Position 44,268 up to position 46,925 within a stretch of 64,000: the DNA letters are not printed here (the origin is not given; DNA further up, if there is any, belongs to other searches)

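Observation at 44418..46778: PilZ-domain fused to an Hsp70/DnaK-like ATPase through a (KP)n-(DVDID)n low-complexity linker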

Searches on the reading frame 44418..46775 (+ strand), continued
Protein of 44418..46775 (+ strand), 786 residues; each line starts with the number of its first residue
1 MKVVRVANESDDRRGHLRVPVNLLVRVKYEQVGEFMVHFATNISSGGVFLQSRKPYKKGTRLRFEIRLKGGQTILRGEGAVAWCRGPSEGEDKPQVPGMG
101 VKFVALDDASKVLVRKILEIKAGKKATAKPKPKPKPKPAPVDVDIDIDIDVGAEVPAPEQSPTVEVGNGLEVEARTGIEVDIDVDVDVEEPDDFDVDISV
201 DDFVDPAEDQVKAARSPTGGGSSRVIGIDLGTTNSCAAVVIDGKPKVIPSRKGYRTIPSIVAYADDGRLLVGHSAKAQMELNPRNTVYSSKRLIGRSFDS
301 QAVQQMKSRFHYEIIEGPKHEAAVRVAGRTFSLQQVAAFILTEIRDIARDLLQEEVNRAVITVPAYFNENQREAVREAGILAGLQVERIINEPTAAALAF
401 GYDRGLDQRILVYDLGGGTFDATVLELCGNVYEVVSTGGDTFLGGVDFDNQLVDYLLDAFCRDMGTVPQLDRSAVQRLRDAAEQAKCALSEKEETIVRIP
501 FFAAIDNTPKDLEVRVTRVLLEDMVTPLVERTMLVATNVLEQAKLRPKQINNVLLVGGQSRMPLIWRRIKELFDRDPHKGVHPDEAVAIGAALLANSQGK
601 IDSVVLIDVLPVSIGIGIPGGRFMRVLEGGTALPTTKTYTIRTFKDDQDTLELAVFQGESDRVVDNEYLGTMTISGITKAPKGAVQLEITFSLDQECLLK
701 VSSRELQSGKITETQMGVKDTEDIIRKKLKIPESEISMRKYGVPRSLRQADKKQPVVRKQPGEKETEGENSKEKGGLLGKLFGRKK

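Call 60: find_homologous_proteins(query=L020:6001-8817:+, max_evalue=1e-100)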
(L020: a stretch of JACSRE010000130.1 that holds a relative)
Query L020:6001-8817:+ (939 aa): 231 proteins with E <= 1e-100 among 8000 candidates; the best 120 are listed.
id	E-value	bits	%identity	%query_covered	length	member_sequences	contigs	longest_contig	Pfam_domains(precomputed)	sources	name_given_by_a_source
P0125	0.0e+0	1500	77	100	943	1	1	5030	PF07238.20,PF00012.27,PF06723.20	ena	-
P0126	0.0e+0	1484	74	100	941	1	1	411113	PF07238.20,PF00012.27,PF06723.20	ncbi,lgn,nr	ncbi:MAG: TIGR02266 family protein [Myxococcales bacterium]|nr:TIGR02266 family protein [Myxococcale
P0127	0.0e+0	1481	74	100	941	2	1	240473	PF07238.20,PF00012.27,PF06723.20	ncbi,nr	ncbi:MAG: TIGR02266 family protein [Myxococcales bacterium]|nr:TIGR02266 family protein [Myxococcale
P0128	0.0e+0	1468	76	100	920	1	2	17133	PF07238.20,PF00012.27,PF06723.20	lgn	-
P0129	0.0e+0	1466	74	100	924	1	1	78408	PF07238.20,PF00012.27,PF06723.20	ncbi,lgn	-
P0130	0.0e+0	1434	75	14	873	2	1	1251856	PF07238.20,PF00012.27,PF06723.20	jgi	jgi:molecular chaperone DnaK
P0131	0.0e+0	1392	84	71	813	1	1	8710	PF07238.20,PF00012.27,PF06723.20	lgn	-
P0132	0.0e+0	1389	70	100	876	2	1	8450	PF07238.20,PF00012.27,PF06723.20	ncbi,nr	ncbi:MAG: TIGR02266 family protein [Archangium sp.]|nr:TIGR02266 family protein [Archangium sp.]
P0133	0.0e+0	1380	77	78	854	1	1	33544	PF07238.20,PF00012.27,PF06723.20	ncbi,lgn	ncbi:MAG: TIGR02266 family protein [Myxococcaceae bacterium]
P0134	0.0e+0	1374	76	79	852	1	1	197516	PF07238.20,PF00012.27,PF06723.20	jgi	jgi:molecular chaperone DnaK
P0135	0.0e+0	1366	80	12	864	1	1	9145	PF07238.20,PF00012.27,PF06723.20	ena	-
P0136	0.0e+0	1365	70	100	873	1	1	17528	PF07238.20,PF00012.27,PF06723.20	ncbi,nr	ncbi:MAG: TIGR02266 family protein [Archangiaceae bacterium]|nr:TIGR02266 family protein [Archangiac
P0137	0.0e+0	1352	79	72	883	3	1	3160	PF07238.20,PF00012.27,PF06723.20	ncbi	-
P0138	0.0e+0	1327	78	72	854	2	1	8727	PF07238.20,PF00012.27,PF06723.20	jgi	-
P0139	0.0e+0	1184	62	99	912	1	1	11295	PF07238.20,PF00012.27,PF06723.20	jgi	jgi:uncharacterized protein (TIGR02266 family)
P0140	0.0e+0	1179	72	11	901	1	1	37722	PF07238.20,PF00012.27,PF06723.20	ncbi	ncbi:MAG: TIGR02266 family protein [Myxococcota bacterium]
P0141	0.0e+0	1164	62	99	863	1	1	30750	PF07238.20,PF00012.27,PF06723.20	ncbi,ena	-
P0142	0.0e+0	1155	79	59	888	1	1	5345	PF07238.20,PF00012.27,PF06723.20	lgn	-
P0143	0.0e+0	1153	63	99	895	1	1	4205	PF07238.20,PF00012.27,PF06723.20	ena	-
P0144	0.0e+0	1151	65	14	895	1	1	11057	PF07238.20,PF00012.27,PF06723.20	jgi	jgi:molecular chaperone DnaK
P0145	0.0e+0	1150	73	71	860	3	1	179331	PF07238.20,PF00012.27,PF06723.20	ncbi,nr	ncbi:MAG: TIGR02266 family protein [Archangium sp.]|nr:TIGR02266 family protein [Archangium sp.]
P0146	0.0e+0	1146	72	71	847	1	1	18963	PF07238.20,PF00012.27,PF06723.20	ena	-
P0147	0.0e+0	1141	78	59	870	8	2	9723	PF07238.20,PF00012.27,PF06723.20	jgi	-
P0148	0.0e+0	1140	69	72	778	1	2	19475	PF07238.20,PF00012.27,PF06723.20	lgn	-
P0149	0.0e+0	1127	68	75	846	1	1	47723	PF07238.20,PF00012.27,PF06723.20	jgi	jgi:uncharacterized protein (TIGR02266 family)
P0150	0.0e+0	1125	63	80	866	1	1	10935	PF07238.20,PF00012.27,PF06723.20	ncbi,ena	-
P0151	0.0e+0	1124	75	11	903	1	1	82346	PF07238.20,PF00012.27,PF06723.20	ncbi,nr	ncbi:MAG: TIGR02266 family protein [Myxococcaceae bacterium]|nr:TIGR02266 family protein [Myxococcac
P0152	0.0e+0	1124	74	67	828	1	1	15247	PF07238.20,PF00012.27,PF06723.20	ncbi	-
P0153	0.0e+0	1122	68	76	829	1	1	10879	PF07238.20,PF00012.27,PF06723.20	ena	-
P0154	0.0e+0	1118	59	100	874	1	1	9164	PF07238.20,PF00012.27,PF06723.20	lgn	-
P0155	0.0e+0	1115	66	78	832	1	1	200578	PF07238.20,PF00012.27,PF06723.20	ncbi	-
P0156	0.0e+0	1112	70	72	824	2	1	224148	PF07238.20,PF00012.27,PF06723.20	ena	-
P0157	0.0e+0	1110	68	73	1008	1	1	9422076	PF07238.20,PF00012.27,PF06723.20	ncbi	ncbi:MAG: TIGR02266 family protein [Archangium sp.]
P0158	0.0e+0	1107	64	72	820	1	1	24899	PF07238.20,PF00012.27,PF06723.20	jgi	jgi:molecular chaperone DnaK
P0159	0.0e+0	1107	58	100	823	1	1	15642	PF07238.20,PF00012.27,PF06723.20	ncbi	ncbi:MAG: TIGR02266 family protein [Archangium sp.]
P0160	0.0e+0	1106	60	100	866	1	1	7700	PF07238.20,PF00012.27,PF06723.20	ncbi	-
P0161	0.0e+0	1104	62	80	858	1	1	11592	PF07238.20,PF00012.27,PF06723.20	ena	-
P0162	0.0e+0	1100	66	77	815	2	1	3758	PF07238.20,PF00012.27,PF06723.20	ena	-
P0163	0.0e+0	1090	69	72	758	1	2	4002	PF07238.20,PF00012.27,PF06723.20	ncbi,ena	-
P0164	0.0e+0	1089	75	59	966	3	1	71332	PF07238.20,PF00012.27,PF06723.20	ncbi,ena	-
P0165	0.0e+0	1087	59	100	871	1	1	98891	PF07238.20,PF00012.27,PF06723.20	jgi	jgi:molecular chaperone DnaK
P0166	0.0e+0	1066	73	63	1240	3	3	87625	PF07238.20,PF00012.27,PF06723.20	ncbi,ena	-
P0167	0.0e+0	1057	60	11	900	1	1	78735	PF07238.20,PF00012.27,PF06723.20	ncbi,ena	-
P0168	0.0e+0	1055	74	61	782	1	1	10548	PF07238.20,PF00012.27,PF06723.20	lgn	-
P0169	0.0e+0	1055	59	76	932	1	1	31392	PF07238.20,PF00012.27,PF06723.20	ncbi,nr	ncbi:MAG: TIGR02266 family protein [Myxococcaceae bacterium]|nr:TIGR02266 family protein [Myxococcac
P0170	0.0e+0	1055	85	58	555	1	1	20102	PF00012.27,PF06723.20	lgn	-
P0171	0.0e+0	1048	71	59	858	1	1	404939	PF07238.20,PF00012.27,PF06723.20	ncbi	-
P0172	0.0e+0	1043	72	59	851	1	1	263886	PF07238.20,PF00012.27,PF06723.20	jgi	-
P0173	0.0e+0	1031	70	60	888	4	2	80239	PF07238.20,PF00012.27,PF06723.20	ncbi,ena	-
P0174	0.0e+0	1014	67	10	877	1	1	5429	PF07238.20,PF00012.27,PF06723.20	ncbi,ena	-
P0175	7.4e-296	1002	66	64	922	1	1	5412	PF07238.20,PF00012.27,PF06723.20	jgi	jgi:uncharacterized protein (TIGR02266 family)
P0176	1.4e-295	1001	65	11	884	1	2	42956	PF07238.20,PF00012.27,PF06723.20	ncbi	-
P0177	3.8e-295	1000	53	99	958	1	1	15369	PF07238.20,PF00012.27,PF06723.20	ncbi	ncbi:MAG: TIGR02266 family protein [Myxococcaceae bacterium]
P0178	1.3e-293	995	64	64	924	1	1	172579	PF07238.20,PF00012.27,PF06723.20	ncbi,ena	-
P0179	1.4e-293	995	71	10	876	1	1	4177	PF07238.20,PF00012.27,PF06723.20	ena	-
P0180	3.3e-293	993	63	84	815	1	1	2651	PF00012.27,PF06723.20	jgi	jgi:molecular chaperone DnaK (HSP70)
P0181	4.8e-292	990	63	61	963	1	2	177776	PF07238.20,PF00012.27,PF06723.20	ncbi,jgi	jgi:uncharacterized protein (TIGR02266 family)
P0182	4.8e-292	990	54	99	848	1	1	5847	PF07238.20,PF00012.27,PF02782.23,PF06723.20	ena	-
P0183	4.3e-288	977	68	59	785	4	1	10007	PF07238.20,PF00012.27,PF06723.20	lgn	-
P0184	4.7e-288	976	65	64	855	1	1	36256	PF07238.20,PF00012.27,PF06723.20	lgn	-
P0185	9.3e-288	975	53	99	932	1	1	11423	PF07238.20,PF00012.27,PF06723.20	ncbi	-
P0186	1.4e-287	975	56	74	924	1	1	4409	PF07238.20,PF00012.27,PF06723.20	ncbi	-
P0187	3.1e-285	967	52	100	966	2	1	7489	PF07238.20,PF00012.27,PF06723.20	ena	-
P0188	1.1e-284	965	68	11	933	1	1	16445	PF07238.20,PF00012.27,PF06723.20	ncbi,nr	ncbi:MAG: TIGR02266 family protein [Archangium sp.]|nr:TIGR02266 family protein [Archangium sp.]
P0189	1.1e-284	965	69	61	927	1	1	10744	PF07238.20,PF00012.27,PF06723.20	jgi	jgi:uncharacterized protein (TIGR02266 family)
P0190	1.3e-284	965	59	66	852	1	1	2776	PF07238.20,PF00012.27,PF06723.20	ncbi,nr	ncbi:MAG TPA: TIGR02266 family protein [Myxococcaceae bacterium]|nr:TIGR02266 family protein [Myxoco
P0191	3.0e-284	964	63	63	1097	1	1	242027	PF07238.20,PF00012.27,PF06723.20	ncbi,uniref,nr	ncbi:TIGR02266 family protein [Myxococcus sp. K15C18031901]|uniref:TIGR02266 family protein n=1 Tax=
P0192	3.7e-284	964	64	63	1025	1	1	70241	PF07238.20,PF00012.27,PF06723.20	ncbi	-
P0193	1.6e-283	961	57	75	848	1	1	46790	PF07238.20,PF00012.27,PF06723.20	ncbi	ncbi:MAG: TIGR02266 family protein [Myxococcota bacterium]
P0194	8.9e-283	959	63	59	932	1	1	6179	PF07238.20,PF00012.27,PF06723.20,PF14450.13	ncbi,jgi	jgi:uncharacterized protein (TIGR02266 family)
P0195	2.7e-282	957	64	63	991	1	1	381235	PF07238.20,PF00012.27,PF06723.20,PF14450.13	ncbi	-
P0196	3.2e-282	957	63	63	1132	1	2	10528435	PF07238.20,PF00012.27,PF06723.20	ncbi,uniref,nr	ncbi:TIGR02266 family protein [Myxococcus fulvus]|uniref:TIGR02266 family protein n=1 Tax=Myxococcus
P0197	5.0e-282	956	57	71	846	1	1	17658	PF07238.20,PF00012.27,PF06723.20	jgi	jgi:molecular chaperone DnaK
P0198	7.1e-282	956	74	54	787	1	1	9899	PF07238.20,PF00012.27,PF06723.20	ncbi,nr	ncbi:MAG: TIGR02266 family protein, partial [Myxococcaceae bacterium]|nr:TIGR02266 family protein [M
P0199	8.7e-282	956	62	63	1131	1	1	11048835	PF07238.20,PF00012.27,PF06723.20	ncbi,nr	ncbi:molecular chaperone DnaK [Myxococcus fulvus 124B02]|nr:molecular chaperone DnaK [Myxococcus ful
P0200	2.6e-281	954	62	63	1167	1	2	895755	PF07238.20,PF00012.27,PF06723.20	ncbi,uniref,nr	ncbi:Myxococcus xanthus paralogous domain TIGR02266 [Myxococcus fulvus]|uniref:Myxococcus xanthus pa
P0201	6.3e-281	953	64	59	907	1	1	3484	PF07238.20,PF00012.27,PF06723.20,PF14450.13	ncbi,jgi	jgi:uncharacterized protein (TIGR02266 family)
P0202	8.9e-281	952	64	59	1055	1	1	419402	PF07238.20,PF00012.27,PF06723.20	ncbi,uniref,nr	ncbi:TIGR02266 family protein [Hyalangium gracile]|uniref:TIGR02266 family protein n=1 Tax=Hyalangiu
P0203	2.7e-280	951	64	11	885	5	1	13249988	PF07238.20,PF00012.27,PF06723.20,PF14450.13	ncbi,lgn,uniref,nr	ncbi:TIGR02266 family protein [Archangium violaceum]|uniref:TIGR02266 family protein n=1 Tax=Archang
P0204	3.6e-280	950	64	59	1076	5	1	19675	PF07238.20,PF00012.27,PF06723.20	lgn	-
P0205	5.2e-280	950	64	11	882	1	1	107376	PF07238.20,PF00012.27,PF06723.20,PF14450.13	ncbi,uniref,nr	ncbi:TIGR02266 family protein [Archangium violaceum]|uniref:TIGR02266 family protein n=1 Tax=Archang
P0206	1.1e-279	949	49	18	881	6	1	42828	PF07238.20,PF00012.27,PF06723.20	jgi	-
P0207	1.2e-279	949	65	58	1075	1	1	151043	PF07238.20,PF00012.27,PF06723.20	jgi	jgi:uncharacterized protein (TIGR02266 family)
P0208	1.6e-279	948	49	18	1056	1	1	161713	PF07238.20,PF00012.27,PF06723.20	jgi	jgi:molecular chaperone DnaK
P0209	5.2e-279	946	64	11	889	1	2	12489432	PF07238.20,PF00012.27,PF06723.20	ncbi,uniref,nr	ncbi:uncharacterized protein (TIGR02266 family) [Archangium gephyra]|uniref:Chaperone protein DnaK n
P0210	7.5e-279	946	62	60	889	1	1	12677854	PF07238.20,PF00012.27,PF06723.20,PF14450.13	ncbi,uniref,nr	ncbi:TIGR02266 family protein [Archangium violaceum]|uniref:TIGR02266 family protein n=1 Tax=Archang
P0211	9.2e-279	946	61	13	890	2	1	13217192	PF07238.20,PF00012.27,PF06723.20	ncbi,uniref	ncbi:TIGR02266 family protein [Archangium minus]|uniref:TIGR02266 family protein n=1 Tax=Archangium 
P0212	1.3e-278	945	63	63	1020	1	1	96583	PF07238.20,PF00012.27,PF06723.20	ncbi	-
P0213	1.5e-278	945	62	63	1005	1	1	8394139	PF07238.20,PF00012.27,PF06723.20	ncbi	ncbi:TIGR02266 family protein [Myxococcaceae bacterium GXIMD 01537]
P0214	1.7e-278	945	64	59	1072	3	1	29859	PF07238.20,PF00012.27,PF06723.20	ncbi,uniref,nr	ncbi:TIGR02266 family protein [Hyalangium sp.]|uniref:TIGR02266 family protein n=1 Tax=Hyalangium sp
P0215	2.7e-278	944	62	60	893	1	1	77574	PF07238.20,PF00012.27,PF06723.20,PF14450.13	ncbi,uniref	ncbi:TIGR02266 family protein [Archangium sp.]|uniref:TIGR02266 family protein n=1 Tax=Archangium sp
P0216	6.7e-278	943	63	63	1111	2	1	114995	PF07238.20,PF00012.27,PF06723.20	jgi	jgi:molecular chaperone DnaK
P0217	1.2e-277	942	64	59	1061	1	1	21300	PF07238.20,PF00012.27,PF06723.20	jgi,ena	jgi:uncharacterized protein (TIGR02266 family)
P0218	1.4e-277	942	64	11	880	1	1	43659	PF07238.20,PF00012.27,PF06723.20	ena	-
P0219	4.0e-277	940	64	11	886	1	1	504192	PF07238.20,PF00012.27,PF06723.20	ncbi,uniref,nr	ncbi:hypothetical protein BO221_35510 [Archangium sp. Cb G35]|uniref:TIGR02266 family protein n=1 Ta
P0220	2.3e-276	938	64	59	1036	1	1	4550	PF07238.20,PF00012.27,PF06723.20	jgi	jgi:uncharacterized protein (TIGR02266 family)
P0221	2.9e-276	937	62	61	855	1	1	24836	PF07238.20,PF00012.27,PF06723.20,PF14450.13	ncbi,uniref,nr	ncbi:TIGR02266 family protein [Archangium sp.]|uniref:TIGR02266 family protein n=1 Tax=Archangium sp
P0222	5.5e-276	936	62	63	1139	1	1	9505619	PF07238.20,PF00012.27,PF06723.20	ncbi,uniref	ncbi:TIGR02266 family protein [Myxococcus sp. Y35]|uniref:TIGR02266 family protein n=1 Tax=Pseudomyx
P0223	6.8e-276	936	63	63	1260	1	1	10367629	PF07238.20,PF00012.27,PF06723.20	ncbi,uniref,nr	ncbi:TIGR02266 family protein [Myxococcus landrumensis]|uniref:TIGR02266 family protein n=1 Tax=Myxo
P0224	1.8e-275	935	77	59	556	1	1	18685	PF00012.27,PF06723.20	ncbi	-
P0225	2.3e-275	934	63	63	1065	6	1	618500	PF07238.20,PF00012.27,PF06723.20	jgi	jgi:uncharacterized protein (TIGR02266 family)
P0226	5.3e-275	933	50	100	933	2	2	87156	PF07238.20,PF00012.27,PF06723.20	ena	-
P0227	8.6e-275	932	63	59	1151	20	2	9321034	PF07238.20,PF00012.27,PF06723.20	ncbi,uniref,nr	ncbi:TIGR02266 family protein [Myxococcus xanthus]|uniref:TIGR02266 family protein n=1 Tax=Myxococcu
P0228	1.1e-274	932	64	60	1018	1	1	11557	PF07238.20,PF00012.27,PF06723.20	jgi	jgi:molecular chaperone DnaK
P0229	1.2e-274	932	62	63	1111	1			PF07238.20,PF00012.27,PF06723.20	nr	nr:TIGR02266 family protein [Corallococcus macrosporus]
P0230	1.5e-274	932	51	18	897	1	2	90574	PF07238.20,PF00012.27,PF06723.20,PF14450.13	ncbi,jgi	jgi:uncharacterized protein (TIGR02266 family)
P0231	1.6e-274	932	63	59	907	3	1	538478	PF07238.20,PF00012.27,PF06723.20,PF14450.13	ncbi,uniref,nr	ncbi:TIGR02266 family protein [Vitiosangium sp. GDMCC 1.1324]|uniref:TIGR02266 family protein n=1 Ta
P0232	1.9e-274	931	63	63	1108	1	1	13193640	PF07238.20,PF00012.27,PF06723.20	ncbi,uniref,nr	ncbi:TIGR02266 family protein [Pyxidicoccus sp. MSG2]|uniref:TIGR02266 family protein n=1 Tax=Pyxidi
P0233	2.0e-274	931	65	11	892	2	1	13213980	PF07238.20,PF00012.27,PF06723.20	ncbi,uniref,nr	ncbi:TIGR02266 family protein [Archangium violaceum]|uniref:TIGR02266 family protein n=1 Tax=Archang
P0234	2.2e-274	931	57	74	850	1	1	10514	PF07238.20,PF00012.27,PF06723.20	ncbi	-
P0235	2.5e-274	931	64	11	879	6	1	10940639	PF07238.20,PF00012.27,PF06723.20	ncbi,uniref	ncbi:TIGR02266 family protein [Archangium gephyra]|uniref:TIGR02266 family protein n=1 Tax=Archangiu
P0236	3.0e-274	931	55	70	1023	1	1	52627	PF07238.20,PF00012.27,PF06723.20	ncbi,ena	-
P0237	3.2e-274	931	64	59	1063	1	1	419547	PF07238.20,PF00012.27,PF06723.20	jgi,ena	-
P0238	3.3e-274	931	64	59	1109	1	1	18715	PF07238.20,PF00012.27,PF06723.20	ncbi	-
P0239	3.6e-274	930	55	73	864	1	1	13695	PF07238.20,PF00012.27,PF06723.20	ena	-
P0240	3.7e-274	930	61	63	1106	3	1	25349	PF07238.20,PF00012.27,PF06723.20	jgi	-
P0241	4.4e-274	930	63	63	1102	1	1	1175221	PF07238.20,PF00012.27,PF06723.20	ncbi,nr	ncbi:TIGR02266 family protein [Pyxidicoccus sp. QH1ED-7-1]|nr:TIGR02266 family protein [Pyxidicoccus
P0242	8.2e-274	929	62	59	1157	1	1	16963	PF07238.20,PF00012.27,PF06723.20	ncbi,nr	ncbi:TIGR02266 family protein [Corallococcus sp. AB050B]|nr:TIGR02266 family protein [Corallococcus 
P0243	9.9e-274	929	62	63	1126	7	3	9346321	PF07238.20,PF00012.27,PF06723.20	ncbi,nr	ncbi:TIGR02266 family protein [Myxococcus xanthus]|nr:Chaperone protein DnaK [Myxococcus xanthus] SD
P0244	1.4e-273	928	61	63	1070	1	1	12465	PF07238.20,PF00012.27,PF06723.20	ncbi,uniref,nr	ncbi:TIGR02266 family protein [Myxococcus vastator]|uniref:TIGR02266 family protein n=1 Tax=Myxococc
